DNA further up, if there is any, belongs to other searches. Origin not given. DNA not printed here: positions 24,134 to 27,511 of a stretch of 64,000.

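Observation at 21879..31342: Two clusters of a novel composite repeat, in inverted orientation, bracket an 8.4-kb four-gene block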

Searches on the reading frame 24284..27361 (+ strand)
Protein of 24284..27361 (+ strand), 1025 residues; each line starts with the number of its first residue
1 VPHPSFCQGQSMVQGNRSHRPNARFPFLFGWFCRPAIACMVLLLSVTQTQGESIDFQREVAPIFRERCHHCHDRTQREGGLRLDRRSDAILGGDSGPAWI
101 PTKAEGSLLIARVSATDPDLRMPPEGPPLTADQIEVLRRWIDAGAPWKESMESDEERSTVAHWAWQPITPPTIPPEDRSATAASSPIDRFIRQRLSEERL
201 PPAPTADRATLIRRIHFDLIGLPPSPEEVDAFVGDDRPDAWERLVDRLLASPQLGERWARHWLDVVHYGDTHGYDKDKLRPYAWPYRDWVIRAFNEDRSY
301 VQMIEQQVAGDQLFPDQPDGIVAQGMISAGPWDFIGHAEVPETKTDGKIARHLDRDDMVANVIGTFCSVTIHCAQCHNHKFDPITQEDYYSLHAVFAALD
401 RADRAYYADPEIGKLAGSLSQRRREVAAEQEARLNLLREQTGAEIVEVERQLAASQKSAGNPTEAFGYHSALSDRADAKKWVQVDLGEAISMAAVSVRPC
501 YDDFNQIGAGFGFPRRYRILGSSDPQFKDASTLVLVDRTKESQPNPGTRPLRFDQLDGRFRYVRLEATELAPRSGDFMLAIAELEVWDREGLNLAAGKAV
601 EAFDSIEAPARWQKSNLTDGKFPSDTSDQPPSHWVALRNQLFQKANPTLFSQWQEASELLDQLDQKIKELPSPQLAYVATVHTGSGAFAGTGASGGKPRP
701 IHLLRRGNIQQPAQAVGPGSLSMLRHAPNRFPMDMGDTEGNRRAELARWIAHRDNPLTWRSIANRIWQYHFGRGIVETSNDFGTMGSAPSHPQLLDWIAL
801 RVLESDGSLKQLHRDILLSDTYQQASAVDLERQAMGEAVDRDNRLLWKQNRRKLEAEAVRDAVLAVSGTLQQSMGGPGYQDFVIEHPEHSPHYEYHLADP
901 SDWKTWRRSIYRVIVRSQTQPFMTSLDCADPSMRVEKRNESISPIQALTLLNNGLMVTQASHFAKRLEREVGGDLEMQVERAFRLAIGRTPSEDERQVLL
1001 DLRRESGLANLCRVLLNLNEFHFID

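Call 12: search_protein_families(library=pfam, proteins=[window:24284-27361:+], max_evalue=0.01)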
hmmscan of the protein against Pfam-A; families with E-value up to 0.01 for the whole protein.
window:24284-27361:+ (1025 aa): 6 families
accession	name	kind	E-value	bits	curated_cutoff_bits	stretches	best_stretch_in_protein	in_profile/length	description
PF07587.16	PSD1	-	1.1e-82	277.6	28.5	1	742-1001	1-242/244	Protein of unknown function (DUF1553)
PF07583.16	PSCyt2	-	4.5e-79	265.7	29.8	1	186-399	1-207/209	Protein of unknown function (DUF1549)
PF07635.16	PSCyt1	-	1.5e-16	61.2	22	1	68-126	1-59/59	Planctomycete cytochrome C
PF00754.31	F5_F8_type_C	-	8.3e-05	23.1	28.2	1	460-569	20-114/127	F5/8 type C domain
PF13442.11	Cytochrome_CBB3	-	0.00064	20.4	27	0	59-141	5-68/68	Cytochrome C oxidase, cbb3-type, subunit III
PF22633.2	F5_F8_type_C_2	-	0.0087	17.1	27.8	0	473-565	13-91/91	NedA-like, galactose-binding domain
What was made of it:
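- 22624..30744 (.): Bracketed four-gene block: peptidase-MA-like 22624-24195 (+), PSCyt1/PSCyt2/PSD1 24284-27361 (+), TerC 27394-28290 (-), zinc-ribbon membrane protein 28492-30744 (+). These are neighbours of the repeats, not part of a mobile unit. Call 12.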
